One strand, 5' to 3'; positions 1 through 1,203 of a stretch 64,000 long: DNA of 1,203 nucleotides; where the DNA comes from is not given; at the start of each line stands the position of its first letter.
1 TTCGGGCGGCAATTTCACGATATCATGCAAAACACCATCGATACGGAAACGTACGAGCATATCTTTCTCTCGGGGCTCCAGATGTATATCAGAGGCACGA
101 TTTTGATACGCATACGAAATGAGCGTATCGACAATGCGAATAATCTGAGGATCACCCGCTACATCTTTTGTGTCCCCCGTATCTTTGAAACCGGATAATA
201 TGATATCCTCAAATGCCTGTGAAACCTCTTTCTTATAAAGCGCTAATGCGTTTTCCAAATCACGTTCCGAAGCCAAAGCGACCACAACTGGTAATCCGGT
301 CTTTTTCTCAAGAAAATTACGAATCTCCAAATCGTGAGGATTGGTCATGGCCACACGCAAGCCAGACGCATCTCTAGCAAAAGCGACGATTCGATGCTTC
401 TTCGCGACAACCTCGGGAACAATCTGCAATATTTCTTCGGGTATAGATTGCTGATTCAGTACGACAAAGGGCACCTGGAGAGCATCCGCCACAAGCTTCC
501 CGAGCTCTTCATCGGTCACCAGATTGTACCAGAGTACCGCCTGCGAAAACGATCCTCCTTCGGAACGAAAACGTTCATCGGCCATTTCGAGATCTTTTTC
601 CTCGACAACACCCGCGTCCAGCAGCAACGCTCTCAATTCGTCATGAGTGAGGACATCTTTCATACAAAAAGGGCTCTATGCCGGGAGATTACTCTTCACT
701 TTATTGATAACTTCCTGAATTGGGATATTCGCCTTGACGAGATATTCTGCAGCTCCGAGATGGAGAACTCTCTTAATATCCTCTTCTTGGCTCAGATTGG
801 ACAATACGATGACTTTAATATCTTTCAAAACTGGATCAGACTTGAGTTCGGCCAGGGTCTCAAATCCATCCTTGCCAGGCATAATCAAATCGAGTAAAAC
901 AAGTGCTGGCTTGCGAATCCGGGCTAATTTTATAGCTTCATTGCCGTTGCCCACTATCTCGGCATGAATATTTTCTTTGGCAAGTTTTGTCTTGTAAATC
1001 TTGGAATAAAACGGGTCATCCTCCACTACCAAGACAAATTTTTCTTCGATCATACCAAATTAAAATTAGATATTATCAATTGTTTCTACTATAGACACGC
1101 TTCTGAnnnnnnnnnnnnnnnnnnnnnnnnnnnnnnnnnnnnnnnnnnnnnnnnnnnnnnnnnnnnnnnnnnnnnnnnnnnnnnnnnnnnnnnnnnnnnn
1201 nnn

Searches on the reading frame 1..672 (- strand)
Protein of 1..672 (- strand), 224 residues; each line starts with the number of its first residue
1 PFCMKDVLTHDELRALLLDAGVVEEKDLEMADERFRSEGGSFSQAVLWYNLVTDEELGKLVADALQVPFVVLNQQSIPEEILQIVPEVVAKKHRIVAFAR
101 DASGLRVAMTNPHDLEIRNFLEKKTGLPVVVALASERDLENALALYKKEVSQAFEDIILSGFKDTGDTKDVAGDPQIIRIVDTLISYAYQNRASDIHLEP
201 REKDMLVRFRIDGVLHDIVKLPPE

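Call 9: search_protein_families(library=pfam, proteins=[window:1-672:-], max_evalue=0.0001)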
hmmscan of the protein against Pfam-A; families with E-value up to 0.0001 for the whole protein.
window:1-672:- (224 aa): 2 families
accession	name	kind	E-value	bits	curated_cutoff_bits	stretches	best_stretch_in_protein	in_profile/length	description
PF05157.20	MshEN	-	1.5e-16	60.6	23.1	1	65-147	1-84/90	MshEN domain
PF00437.27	T2SSE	-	7.3e-10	38.5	24.9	1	173-220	4-51/370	Type II/IV secretion system protein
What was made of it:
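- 1..672 (-): N-terminal 224 aa of the canonical single-module PilB (runs off the window). Pfam MshEN + start of T2SSE (call 9).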

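Call 48: search_protein_families(library=ncbifam, proteins=[window:1-672:-], max_evalue=0.001)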
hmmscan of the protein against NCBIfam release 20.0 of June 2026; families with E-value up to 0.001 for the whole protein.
window:1-672:- (224 aa): 6 families
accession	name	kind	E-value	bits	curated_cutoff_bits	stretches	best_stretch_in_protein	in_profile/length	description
TIGR02538.1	type_IV_pilB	equivalog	3.9e-27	95.1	675.65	1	13-223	2-227/564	type IV-A pilus assembly ATPase PilB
NF053534.1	T4PilAsmATPsTfpB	equivalog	5e-20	71.4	850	1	55-223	66-247/584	type IV pilus assembly ATPase TfpB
TIGR02533.1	type_II_gspE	equivalog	1.6e-18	66.7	630.25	1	86-222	5-154/486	type II secretion system ATPase GspE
NF007755.0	PRK10436.1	equivalog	2.2e-14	53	617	1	88-221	12-129/465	type II secretion system protein GspE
NF008411.1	PRK11234.1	equivalog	2.6e-09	36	1170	1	12-143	483-613/723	cyclic di-3',5'-guanylate-activated glycosyltransferase NfrB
NF012033.0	PRK15489.1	equivalog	4.4e-08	31.7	537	1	11-153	491-633/703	glycosyl transferase family protein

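Call 71: find_homologous_proteins(query=window:1-672:-, max_evalue=1e-20)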
Query window:1-672:- (224 aa): 26 proteins with E <= 1e-20 among 2641 candidates.
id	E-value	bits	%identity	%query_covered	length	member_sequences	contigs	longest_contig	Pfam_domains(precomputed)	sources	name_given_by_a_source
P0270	2.3e-99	349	75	98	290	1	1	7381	PF05157.21,PF00437.27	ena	-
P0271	1.5e-66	242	64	81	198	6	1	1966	PF05157.21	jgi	jgi:hypothetical protein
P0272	2.3e-65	238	51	96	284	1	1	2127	PF05157.21,PF00437.27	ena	-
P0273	5.3e-59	217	51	83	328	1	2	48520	PF05157.21,PF00437.27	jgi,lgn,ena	-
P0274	4.8e-57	211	50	97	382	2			PF05157.21,PF00437.27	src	-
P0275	3.6e-56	208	50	97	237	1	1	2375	PF05157.21,PF00437.27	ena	-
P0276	2.0e-53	199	47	97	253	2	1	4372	PF05157.21,PF00437.27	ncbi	-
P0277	1.5e-52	196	48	95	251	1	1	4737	PF05157.21,PF00437.27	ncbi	-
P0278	1.8e-50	189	44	97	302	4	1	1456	PF05157.21,PF00437.27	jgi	-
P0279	4.7e-50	188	45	98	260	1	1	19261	PF05157.21,PF00437.27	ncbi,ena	-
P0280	5.2e-49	185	44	96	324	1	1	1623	PF05157.21,PF00437.27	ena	-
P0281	1.3e-47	180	47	81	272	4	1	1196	PF05157.21,PF00437.27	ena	-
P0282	5.5e-45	172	40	96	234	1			PF05157.21,PF00437.27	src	-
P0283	4.0e-44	169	39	96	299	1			PF05157.21,PF00437.27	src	-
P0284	8.0e-43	165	43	96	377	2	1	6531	PF05157.21,PF00437.27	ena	-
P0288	2.8e-37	146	43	85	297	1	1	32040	PF05157.21,PF00437.27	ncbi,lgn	-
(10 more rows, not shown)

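Call 73: find_encoding_contigs(protein=P0273, flank=8000, max_places=2)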
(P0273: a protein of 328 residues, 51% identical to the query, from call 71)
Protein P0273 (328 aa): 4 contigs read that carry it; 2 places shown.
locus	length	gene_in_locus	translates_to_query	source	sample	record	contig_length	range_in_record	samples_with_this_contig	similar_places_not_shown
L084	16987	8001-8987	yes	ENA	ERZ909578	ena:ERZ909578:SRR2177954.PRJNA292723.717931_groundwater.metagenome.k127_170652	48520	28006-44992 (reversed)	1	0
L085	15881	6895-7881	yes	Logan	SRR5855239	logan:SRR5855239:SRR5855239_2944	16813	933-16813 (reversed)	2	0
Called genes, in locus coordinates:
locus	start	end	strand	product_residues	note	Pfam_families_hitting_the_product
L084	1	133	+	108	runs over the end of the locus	PF00166:Cpn10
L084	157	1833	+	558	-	PF00118:Cpn60_TCP1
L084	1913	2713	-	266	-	PF01177:Asp_Glu_race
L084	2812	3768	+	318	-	-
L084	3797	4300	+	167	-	PF13426:PAS_9 (weak)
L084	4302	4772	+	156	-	-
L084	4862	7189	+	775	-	PF02743:dCache_1, PF00672:HAMP, PF00989:PAS, PF08448:PAS_4 (weak), PF13426:PAS_9, PF00512:HisKA, PF02518:HATPase_c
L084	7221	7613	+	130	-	PF00072:Response_reg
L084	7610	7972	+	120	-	PF00072:Response_reg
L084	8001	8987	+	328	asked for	PF05157:MshEN, PF00437:T2SSE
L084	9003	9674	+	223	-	PF00437:T2SSE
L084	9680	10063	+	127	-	PF00482:T2SSF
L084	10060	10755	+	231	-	PF00482:T2SSF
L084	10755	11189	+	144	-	-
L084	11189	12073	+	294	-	-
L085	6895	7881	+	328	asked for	PF05157:MshEN, PF00437:T2SSE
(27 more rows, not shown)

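Call 75: find_encoding_contigs(protein=P0270, flank=8000, max_places=2)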
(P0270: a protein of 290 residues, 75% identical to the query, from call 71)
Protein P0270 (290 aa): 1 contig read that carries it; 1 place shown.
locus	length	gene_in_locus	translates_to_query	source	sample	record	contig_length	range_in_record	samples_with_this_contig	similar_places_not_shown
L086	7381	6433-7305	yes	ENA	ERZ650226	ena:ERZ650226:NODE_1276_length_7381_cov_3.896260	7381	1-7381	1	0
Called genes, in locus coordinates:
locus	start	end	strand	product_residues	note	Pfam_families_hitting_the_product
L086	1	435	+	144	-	?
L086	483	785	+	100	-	PF01741:MscL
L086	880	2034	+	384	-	PF00390:malic, PF03949:Malic_M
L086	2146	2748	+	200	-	PF13399:LytR_C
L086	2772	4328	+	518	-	PF05228:CHASE4, PF00989:PAS, PF08448:PAS_4, PF13188:PAS_8 (weak), PF13426:PAS_9, PF08447:PAS_3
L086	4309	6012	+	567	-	PF00989:PAS, PF08448:PAS_4, PF13426:PAS_9, PF08447:PAS_3 (weak), PF00989:PAS, PF13426:PAS_9, PF00512:HisKA, PF02518:HATPase_c, +1 more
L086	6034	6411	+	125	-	PF00072:Response_reg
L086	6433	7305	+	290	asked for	PF05157:MshEN, PF00437:T2SSE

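Call 76: find_encoding_contigs(protein=P0288, flank=8000, max_places=2)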
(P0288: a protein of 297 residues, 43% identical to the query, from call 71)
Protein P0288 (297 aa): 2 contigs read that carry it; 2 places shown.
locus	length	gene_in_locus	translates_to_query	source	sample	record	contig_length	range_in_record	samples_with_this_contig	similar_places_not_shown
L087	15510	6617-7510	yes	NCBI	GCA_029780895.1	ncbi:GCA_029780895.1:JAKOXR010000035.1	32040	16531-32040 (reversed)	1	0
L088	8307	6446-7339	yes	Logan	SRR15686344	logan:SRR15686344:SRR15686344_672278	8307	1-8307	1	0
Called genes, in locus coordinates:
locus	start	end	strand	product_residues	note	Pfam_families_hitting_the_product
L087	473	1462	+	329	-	PF01546:Peptidase_M20, PF07687:M20_dimer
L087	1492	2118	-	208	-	PF14681:UPRTase, PF00156:Pribosyltran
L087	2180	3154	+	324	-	PF00294:PfkB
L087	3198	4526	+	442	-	PF05221:AdoHcyase, PF00670:AdoHcyase_NAD, PF02826:2-Hacid_dh_C (weak), PF07991:KARI_N (weak)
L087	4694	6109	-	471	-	-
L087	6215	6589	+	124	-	PF00072:Response_reg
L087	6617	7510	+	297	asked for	PF05157:MshEN, PF00437:T2SSE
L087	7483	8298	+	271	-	PF00437:T2SSE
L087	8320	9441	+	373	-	PF00482:T2SSF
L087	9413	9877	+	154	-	PF07963:N_methyl (weak)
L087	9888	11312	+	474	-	PF08309:LVIVD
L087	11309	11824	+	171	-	-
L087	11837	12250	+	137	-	-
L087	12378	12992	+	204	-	-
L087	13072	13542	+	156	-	PF07963:N_methyl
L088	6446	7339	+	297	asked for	PF05157:MshEN, PF00437:T2SSE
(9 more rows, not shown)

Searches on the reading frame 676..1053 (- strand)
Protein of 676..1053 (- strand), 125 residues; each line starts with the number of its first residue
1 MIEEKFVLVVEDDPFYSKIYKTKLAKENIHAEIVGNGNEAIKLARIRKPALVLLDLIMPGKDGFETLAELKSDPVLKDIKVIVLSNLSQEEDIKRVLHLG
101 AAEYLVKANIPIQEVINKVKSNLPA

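Call 90: find_encoding_contigs(protein=window:676-1053:-, flank=10000, max_places=3)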
Protein window:676-1053:- (125 aa): 2 contigs read that carry it; 2 places shown.
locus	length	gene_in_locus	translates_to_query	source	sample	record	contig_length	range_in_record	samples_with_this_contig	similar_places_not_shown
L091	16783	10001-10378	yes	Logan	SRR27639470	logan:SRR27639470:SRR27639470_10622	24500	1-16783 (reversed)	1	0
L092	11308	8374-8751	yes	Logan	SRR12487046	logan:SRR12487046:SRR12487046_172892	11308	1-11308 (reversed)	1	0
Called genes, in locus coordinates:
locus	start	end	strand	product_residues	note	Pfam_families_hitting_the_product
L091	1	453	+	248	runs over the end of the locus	PF00005:ABC_tran, PF13304:AAA_21 (faint)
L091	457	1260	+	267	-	PF00950:ABC-3, PF01032:FecCD (faint)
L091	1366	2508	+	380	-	PF00390:malic, PF03949:Malic_M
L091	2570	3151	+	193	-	-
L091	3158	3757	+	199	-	PF13399:LytR_C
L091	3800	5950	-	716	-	PF00474:SSF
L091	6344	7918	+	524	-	PF05228:CHASE4, PF00989:PAS, PF13188:PAS_8 (weak), PF08448:PAS_4, PF13426:PAS_9 (faint), PF08447:PAS_3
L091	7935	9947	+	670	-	PF00672:HAMP, PF00989:PAS, PF08448:PAS_4 (weak), PF13426:PAS_9, PF08447:PAS_3 (weak), PF00989:PAS (weak), PF00512:HisKA, PF02518:HATPase_c, +2 more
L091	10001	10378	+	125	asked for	PF00072:Response_reg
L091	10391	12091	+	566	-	PF05157:MshEN, PF00437:T2SSE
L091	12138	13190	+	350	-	PF00482:T2SSF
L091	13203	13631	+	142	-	-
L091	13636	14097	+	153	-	-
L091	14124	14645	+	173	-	-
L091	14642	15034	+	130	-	-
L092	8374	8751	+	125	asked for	PF00072:Response_reg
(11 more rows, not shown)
